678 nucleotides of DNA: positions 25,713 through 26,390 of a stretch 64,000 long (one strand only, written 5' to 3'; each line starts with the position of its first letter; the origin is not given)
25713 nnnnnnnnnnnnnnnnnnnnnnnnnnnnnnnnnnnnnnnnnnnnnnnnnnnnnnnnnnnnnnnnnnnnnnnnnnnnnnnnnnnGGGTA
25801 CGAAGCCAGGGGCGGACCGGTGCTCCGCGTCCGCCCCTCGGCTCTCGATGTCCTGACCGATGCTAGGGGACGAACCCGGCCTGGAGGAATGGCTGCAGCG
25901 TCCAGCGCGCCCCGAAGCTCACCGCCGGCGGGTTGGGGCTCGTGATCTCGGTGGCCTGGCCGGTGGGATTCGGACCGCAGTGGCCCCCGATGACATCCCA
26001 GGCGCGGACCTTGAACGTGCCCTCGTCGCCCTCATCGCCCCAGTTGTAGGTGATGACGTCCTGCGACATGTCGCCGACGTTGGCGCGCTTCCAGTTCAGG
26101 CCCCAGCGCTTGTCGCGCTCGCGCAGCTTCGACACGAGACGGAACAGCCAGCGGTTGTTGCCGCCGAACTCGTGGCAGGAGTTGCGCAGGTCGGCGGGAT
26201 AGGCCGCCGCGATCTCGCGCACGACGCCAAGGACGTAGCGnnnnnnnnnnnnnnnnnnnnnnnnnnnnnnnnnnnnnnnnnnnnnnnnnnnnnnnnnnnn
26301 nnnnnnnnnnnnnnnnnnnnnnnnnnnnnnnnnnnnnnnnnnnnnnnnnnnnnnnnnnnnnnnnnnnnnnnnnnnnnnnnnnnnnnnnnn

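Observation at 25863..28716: Tandem paralogs with a conserved, unassignable ~120-aa C-terminal domain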

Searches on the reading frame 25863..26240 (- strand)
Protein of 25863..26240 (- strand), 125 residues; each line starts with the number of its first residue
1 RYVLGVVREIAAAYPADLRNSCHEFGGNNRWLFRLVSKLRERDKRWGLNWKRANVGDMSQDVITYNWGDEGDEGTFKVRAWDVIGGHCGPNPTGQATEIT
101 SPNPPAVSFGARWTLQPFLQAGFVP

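Call 4: search_protein_families(library=pfam, proteins=[window:25863-26240:-], max_evalue=1)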
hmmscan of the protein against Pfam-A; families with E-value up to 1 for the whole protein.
window:25863-26240:- (125 aa): 0 families

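Call 5: search_protein_families(library=ncbifam, proteins=[window:25863-26240:-], max_evalue=1)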
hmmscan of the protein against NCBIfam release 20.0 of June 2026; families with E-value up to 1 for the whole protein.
window:25863-26240:- (125 aa): 0 families
